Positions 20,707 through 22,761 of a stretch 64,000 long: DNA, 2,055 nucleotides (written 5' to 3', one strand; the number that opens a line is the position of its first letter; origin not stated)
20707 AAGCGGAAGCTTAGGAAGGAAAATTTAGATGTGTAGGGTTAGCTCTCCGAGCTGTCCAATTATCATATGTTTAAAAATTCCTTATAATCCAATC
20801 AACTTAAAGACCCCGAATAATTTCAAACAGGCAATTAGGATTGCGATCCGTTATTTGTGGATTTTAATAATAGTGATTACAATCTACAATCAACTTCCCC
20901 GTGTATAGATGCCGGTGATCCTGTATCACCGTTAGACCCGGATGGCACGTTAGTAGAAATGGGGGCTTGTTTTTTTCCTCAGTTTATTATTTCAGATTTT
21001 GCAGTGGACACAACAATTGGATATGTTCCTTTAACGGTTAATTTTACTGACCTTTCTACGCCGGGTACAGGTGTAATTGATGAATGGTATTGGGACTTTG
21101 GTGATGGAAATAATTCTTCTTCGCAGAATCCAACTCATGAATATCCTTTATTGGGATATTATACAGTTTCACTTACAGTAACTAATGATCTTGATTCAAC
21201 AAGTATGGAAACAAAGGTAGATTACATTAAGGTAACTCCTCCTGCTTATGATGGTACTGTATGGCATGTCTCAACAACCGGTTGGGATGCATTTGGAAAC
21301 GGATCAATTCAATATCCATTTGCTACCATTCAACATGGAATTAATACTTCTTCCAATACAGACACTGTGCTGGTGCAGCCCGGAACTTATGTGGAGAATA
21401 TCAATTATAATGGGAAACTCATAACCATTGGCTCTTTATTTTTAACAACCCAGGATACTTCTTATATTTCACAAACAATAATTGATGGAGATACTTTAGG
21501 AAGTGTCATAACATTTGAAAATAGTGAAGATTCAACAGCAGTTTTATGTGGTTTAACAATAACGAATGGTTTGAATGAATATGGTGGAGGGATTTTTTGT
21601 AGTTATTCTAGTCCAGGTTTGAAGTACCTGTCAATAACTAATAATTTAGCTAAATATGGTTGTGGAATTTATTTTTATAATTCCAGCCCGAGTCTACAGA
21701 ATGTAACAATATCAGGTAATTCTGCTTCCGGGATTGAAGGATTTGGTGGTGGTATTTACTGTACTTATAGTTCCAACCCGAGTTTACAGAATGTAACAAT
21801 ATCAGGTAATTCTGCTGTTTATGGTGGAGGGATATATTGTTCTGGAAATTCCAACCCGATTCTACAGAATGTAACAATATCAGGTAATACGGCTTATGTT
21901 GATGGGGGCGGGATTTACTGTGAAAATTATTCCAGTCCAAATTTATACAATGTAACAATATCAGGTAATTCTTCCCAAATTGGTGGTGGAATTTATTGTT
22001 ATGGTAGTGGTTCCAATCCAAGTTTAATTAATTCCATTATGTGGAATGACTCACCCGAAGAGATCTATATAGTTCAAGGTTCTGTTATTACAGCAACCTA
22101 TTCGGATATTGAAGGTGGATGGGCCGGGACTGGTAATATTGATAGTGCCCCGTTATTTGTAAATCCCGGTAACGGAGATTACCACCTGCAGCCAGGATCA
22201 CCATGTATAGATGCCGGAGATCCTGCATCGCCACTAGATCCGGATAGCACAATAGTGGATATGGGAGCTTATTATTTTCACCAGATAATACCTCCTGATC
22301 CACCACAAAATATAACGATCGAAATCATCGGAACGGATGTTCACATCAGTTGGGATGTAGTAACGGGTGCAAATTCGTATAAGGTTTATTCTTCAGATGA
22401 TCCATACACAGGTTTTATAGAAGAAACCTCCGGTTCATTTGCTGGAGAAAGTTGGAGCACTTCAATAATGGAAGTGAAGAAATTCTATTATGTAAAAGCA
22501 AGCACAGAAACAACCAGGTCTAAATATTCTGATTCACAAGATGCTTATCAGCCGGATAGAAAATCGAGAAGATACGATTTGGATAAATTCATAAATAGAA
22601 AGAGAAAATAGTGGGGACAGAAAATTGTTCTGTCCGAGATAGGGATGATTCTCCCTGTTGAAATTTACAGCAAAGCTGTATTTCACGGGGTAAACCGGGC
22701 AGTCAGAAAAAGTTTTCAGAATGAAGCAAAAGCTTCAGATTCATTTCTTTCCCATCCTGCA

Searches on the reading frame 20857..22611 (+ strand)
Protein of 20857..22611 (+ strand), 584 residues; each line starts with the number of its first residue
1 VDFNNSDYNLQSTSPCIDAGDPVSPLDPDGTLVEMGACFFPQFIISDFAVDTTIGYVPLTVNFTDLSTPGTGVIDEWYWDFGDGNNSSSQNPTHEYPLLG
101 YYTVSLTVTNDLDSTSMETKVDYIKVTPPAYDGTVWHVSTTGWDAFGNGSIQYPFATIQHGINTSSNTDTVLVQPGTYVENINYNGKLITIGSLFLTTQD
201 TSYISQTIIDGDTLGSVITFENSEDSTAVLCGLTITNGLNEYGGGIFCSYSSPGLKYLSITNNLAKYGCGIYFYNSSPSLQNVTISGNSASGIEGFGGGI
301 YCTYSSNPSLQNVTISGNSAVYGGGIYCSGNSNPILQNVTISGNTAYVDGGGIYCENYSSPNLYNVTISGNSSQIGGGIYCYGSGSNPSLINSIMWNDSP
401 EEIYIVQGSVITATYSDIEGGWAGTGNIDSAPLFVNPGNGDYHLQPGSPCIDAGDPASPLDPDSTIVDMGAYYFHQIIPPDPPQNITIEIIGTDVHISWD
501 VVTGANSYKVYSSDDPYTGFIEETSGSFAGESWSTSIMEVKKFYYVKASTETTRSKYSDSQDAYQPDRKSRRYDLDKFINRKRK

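Call 9: search_protein_families(library=pfam, proteins=[window:20857-22608:+], max_evalue=0.01)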
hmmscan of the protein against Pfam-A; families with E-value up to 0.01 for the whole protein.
window:20857-22608:+ (584 aa): 4 families
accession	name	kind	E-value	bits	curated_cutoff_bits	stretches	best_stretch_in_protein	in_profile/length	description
PF18911.6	PKD_4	-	1.1e-14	54.6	27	1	58-126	17-85/85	PKD domain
PF00801.26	PKD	-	2.7e-11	43.7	23.5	1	58-122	14-79/80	PKD domain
PF02415.23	Chlam_PMP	-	3.4e-11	42.6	20.6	1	338-356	1-19/19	Chlamydia polymorphic membrane protein (Chlamydia_PMP) repeat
PF07602.17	DUF1565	-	1.3e-06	28.4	20.3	1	142-352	3-201/257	Protein of unknown function (DUF1565)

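Call 11: find_encoding_contigs(protein=window:20857-22611:+, flank=10000, max_places=10)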
Protein window:20857-22611:+ (584 aa): 3 contigs read that carry it; 3 places shown.
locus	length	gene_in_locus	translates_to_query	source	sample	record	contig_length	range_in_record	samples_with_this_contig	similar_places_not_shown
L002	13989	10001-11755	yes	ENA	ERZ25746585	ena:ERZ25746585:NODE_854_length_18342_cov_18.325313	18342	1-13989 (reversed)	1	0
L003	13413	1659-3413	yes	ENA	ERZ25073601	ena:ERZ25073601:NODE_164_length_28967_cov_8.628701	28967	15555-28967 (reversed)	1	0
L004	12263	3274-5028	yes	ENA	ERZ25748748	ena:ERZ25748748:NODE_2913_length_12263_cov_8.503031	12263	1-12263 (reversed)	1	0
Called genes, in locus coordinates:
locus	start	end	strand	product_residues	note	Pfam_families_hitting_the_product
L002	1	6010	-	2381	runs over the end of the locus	PF00082:Peptidase_S8, PF07705:CARDB (faint), PF20009:GEVED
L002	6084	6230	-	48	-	-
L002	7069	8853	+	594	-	PF05048:NosD (faint), PF02415:Chlam_PMP (faint)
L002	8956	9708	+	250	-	PF18911:PKD_4, PF00801:PKD (weak)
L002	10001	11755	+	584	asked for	PF00801:PKD, PF18911:PKD_4, PF07602:DUF1565 (faint), PF22842:Pel9A-like_beta_helix (weak), PF02415:Chlam_PMP (faint)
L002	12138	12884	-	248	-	PF02348:CTP_transf_3, PF12804:NTP_transf_3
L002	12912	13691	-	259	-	-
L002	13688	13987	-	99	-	?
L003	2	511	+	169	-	?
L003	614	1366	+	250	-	PF18911:PKD_4, PF00801:PKD (weak)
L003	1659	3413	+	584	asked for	PF00801:PKD, PF18911:PKD_4, PF07602:DUF1565 (faint), PF22842:Pel9A-like_beta_helix (weak), PF02415:Chlam_PMP (faint)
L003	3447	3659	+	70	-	-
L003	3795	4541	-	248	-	PF02348:CTP_transf_3, PF12804:NTP_transf_3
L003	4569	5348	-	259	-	-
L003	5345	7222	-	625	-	PF01134:GIDA, PF12831:FAD_oxidored (weak), PF21680:GIDA_C_1st, PF13932:SAM_GIDA_C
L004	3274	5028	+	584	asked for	PF00801:PKD, PF18911:PKD_4, PF07602:DUF1565 (faint), PF22842:Pel9A-like_beta_helix (weak), PF02415:Chlam_PMP (faint)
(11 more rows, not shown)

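Call 29: find_homologous_proteins(query=window:20857-22608:+, max_evalue=1e-50)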
Query window:20857-22608:+ (584 aa): 2652 proteins with E <= 1e-50 among 8000 candidates; the best 120 are listed.
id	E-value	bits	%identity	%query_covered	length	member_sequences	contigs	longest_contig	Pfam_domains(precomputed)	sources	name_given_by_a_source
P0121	0.0e+0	1332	100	100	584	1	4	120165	PF00801.27,PF07602.18,PF02415.24,PF22842.4,PF18911.7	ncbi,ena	-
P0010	0.0e+0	1204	61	82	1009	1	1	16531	PF00801.27,PF07602.18,PF02415.24,PF18911.7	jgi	jgi:predicted outer membrane repeat protein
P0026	0.0e+0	1138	67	77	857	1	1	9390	PF00801.27,PF07602.18,PF02415.24,PF22842.4,PF18911.7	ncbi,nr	ncbi:MAG: DUF1565 domain-containing protein [Candidatus Cloacimonetes bacterium]|nr:DUF1565 domain-c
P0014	0.0e+0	1125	68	56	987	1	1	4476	PF00801.27,PF07602.18,PF02415.24,PF18911.7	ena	-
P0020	0.0e+0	1098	66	78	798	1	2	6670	PF13229.13,PF07602.18,PF02415.24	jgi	-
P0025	0.0e+0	1019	63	94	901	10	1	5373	PF00801.27,PF02415.24,PF18911.7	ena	-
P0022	3.9e-295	998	71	76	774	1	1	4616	PF07602.18,PF02415.24,PF17161.11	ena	-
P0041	1.3e-278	944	65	72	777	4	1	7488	PF13229.13,PF07602.18,PF02415.24,PF05048.20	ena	-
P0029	5.2e-270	915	66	63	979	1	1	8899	PF13229.13,PF02415.24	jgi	jgi:predicted outer membrane repeat protein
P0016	2.3e-264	897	63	81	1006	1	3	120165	PF00801.27,PF02415.24,PF17161.11,PF18911.7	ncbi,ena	-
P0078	1.2e-255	868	64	65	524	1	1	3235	PF00801.27,PF07602.18,PF02415.24,PF22842.4,PF18911.7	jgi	jgi:predicted outer membrane repeat protein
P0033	4.0e-249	846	55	70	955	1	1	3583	PF13229.13,PF02415.24,PF05048.20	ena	-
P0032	1.1e-245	835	50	77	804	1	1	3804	PF13229.13,PF07602.18,PF02415.24,PF22842.4,PF17161.11,PF05048.20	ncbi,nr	ncbi:MAG: DUF1565 domain-containing protein [Candidatus Delongbacteria bacterium]|nr:DUF1565 domain-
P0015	6.4e-244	829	58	64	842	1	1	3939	PF00801.27,PF07602.18,PF02415.24,PF22842.4,PF18911.7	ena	-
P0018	4.2e-236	803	61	55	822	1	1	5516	PF13229.13,PF00801.27,PF18911.7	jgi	-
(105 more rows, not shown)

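Call 48: search_solved_structures(query=window:20857-22608:+, max_evalue=0.01)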
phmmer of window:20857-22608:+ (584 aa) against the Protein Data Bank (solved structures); distinct sequences matched with E-value up to 0.01: 14.
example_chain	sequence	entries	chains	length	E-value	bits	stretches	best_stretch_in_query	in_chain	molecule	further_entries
9lqj_A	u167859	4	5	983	8.8e-17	64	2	71-125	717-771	Collagenase ColH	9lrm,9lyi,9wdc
9lrk_A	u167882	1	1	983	8.8e-17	64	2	71-125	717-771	Collagenase ColH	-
1l0q_A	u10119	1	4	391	6.1e-13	51.3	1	41-123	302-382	Surface layer protein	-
4u6t_A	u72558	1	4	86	6.1e-10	41.4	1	70-124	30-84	ColH protein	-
4u7k_A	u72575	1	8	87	6.3e-10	41.3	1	70-124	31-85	ColH protein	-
2kzw_A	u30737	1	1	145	3.7e-09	38.8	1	41-119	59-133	Uncharacterized protein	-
6aem_A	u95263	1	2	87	8.4e-08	34.3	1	60-126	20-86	PKD domain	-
2y72_A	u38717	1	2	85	1.1e-06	30.7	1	55-119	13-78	COLLAGENASE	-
4jrw_A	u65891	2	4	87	1.1e-06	30.7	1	56-120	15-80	Collagenase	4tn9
4jgu_A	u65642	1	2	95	1.3e-06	30.4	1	71-127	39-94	ColH protein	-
4aqo_A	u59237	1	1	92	1.3e-06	30.4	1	55-119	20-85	COLLAGENASE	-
4l9d_A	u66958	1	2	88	2.1e-06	29.7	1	60-127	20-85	Protease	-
2y3u_A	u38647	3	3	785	3.5e-05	25.7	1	60-119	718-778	COLLAGENASE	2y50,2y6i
2c26_A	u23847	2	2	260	0.0038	18.9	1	69-137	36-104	ENDOGLUCANASE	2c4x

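Call 49: search_protein_families(library=ncbifam, proteins=[window:20857-22608:+], max_evalue=0.01)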
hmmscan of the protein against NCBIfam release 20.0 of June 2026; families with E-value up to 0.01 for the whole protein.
window:20857-22608:+ (584 aa): 3 families
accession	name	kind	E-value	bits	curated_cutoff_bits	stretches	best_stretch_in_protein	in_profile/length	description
TIGR01376.1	POMP_repeat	repeat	1.4e-06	27.9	15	1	337-356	3-22/28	polymorphic outer membrane protein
TIGR04247.1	NosD_copper_fam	subfamily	1.5e-06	27.1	300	1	158-318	1-148/377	nitrous oxide reductase family maturation protein NosD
NF041518.1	choice_anch_Q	domain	5.1e-06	26.6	25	0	440-472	15-55/58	choice-of-anchor Q domain-containing protein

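Call 73: predict_structure(alignment_id=A4)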
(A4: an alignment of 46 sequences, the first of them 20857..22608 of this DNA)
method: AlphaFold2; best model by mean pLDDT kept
length: 584 residues; sequences in the alignment: 46
mean_pLDDT: 75.3   pTM: 0.61
mean pLDDT of the five models: 75.3, 75.0, 72.9, 70.5, 68.4
residues with pLDDT >= 90: 226; 70-90: 147; 50-70: 85; < 50: 126
segments of 3 or more residues with pLDDT < 50: 1-22, 24-42, 69-76, 82-86, 434-438, 440-454, 466-476, 554-584
pLDDT, mean of each block of 10 residues (from residue 1): 37 42 44 42 60 52 59 49 48 64 74 76 67 73 68 79 87 92 94 85 94 92 95 97 97 98 96 98 98 95 98 98 98 98 98 97 96 96 92 90 83 75 63 47 44 52 46 47 85 88 85 88 80 85 86 44 31 40 42
secondary structure, 60 per line:
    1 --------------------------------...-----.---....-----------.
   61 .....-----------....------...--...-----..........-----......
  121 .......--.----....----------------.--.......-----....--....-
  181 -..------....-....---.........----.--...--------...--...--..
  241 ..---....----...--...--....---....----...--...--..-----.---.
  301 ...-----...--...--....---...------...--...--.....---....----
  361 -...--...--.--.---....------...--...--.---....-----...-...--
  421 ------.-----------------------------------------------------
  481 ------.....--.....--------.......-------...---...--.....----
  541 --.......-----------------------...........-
elements in order: E45-48 E60-65 E77-80 E100-109 E115-127 E135-138 H158-164 E170-173 E176-179 E190-193 H195-198 H202-206 E207-210 E218-220 E229-231 E234-236 E239-242 E246-249 E254-256 E259-261 E264-267 E271-274 E279-281 E284-286 E300-303 E309-311 E314-316 E319-322 E326-328 E335-337 E340-342 E345-349 E353-356 E362-364 E367-369 E379-382 E389-391 E394-396 E403-406 E412-414 E416-418 E487-491 E494-498 E507-513 E521-523 E527-529 E532-536 E543-549 H573-583

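Call 75: fold_search(model_id=the predicted structure, library=pdb)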
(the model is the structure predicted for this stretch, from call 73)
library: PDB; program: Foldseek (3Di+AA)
matches with E <= 10: 474; with E <= 0.001: 9
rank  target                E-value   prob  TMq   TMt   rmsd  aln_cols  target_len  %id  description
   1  1ru4                  3.2e-06  1.00  0.34  0.48  10.3       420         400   12  Crystal structure of pectate lyase Pel9A (released 2004-04-13)
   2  9rkv_M                6.8e-05  1.00  0.24  0.24  40.2       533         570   12  Agrobacterium phage 7-7-1 tail fibers (released 2025-12-10)
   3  1gq8                  1.5e-04  1.00  0.23  0.38  10.0       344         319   12  Pectin methylesterase from Carrot (released 2002-04-18)
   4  4pmh                  3.6e-04  1.00  0.18  0.27  13.4       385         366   11  The structure of rice weevil pectin methyl esterase (released 2014-11-12)
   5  2pyg_B                4.4e-04  1.00  0.22  0.31  10.7       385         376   11  Azotobacter vinelandii Mannuronan C-5 epimerase AlgE4 A-module (released 2008-05-27)
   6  9rkv_O                4.6e-04  1.00  0.27  0.28  38.5       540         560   10  Agrobacterium phage 7-7-1 tail fibers (released 2025-12-10)
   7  3vst_A                6.2e-04  1.00  0.27  0.25  10.6       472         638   10  The complex structure of XylC with Tris (released 2013-02-27)
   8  1xg2_A                9.1e-04  1.00  0.27  0.45   7.9       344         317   11  Crystal structure of the complex between pectin methylesterase and its inhibitor protein (released 2005-03-22)
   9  9cdu_A                9.6e-04  1.00  0.30  0.38   8.0       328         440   18  Crystal Structure of Rhombotarget A-peptide Complex (released 2025-07-02)
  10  5olq_C                1.1e-03  1.00  0.25  0.32  11.5       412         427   11  Rhamnogalacturonan lyase (released 2017-11-29)
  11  3uw0                  1.4e-03  0.99  0.21  0.34  11.4       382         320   10  Pectin methylesterase from Yersinia enterocolitica (released 2012-02-08)
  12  6kqt_A                1.4e-03  0.97  0.21  0.20  11.8       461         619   13  Crystal Structure of GH136 lacto-N-biosidase from Eubacterium ramulus - native protein (released 2020-06-10)
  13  5c1c                  1.7e-03  0.99  0.20  0.33  11.4       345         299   11  Crystal Structure of the Pectin Methylesterase from Aspergillus niger in Deglycosylated Form (released 2015-07-01)
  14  5olr_A                1.7e-03  0.91  0.17  0.22  12.6       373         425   11  Rhamnogalacturonan lyase (released 2017-11-29)
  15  5gkd_A                2.0e-03  1.00  0.28  0.23  11.7       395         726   11  Structure of PL6 family alginate lyase AlyGC (released 2017-02-08)
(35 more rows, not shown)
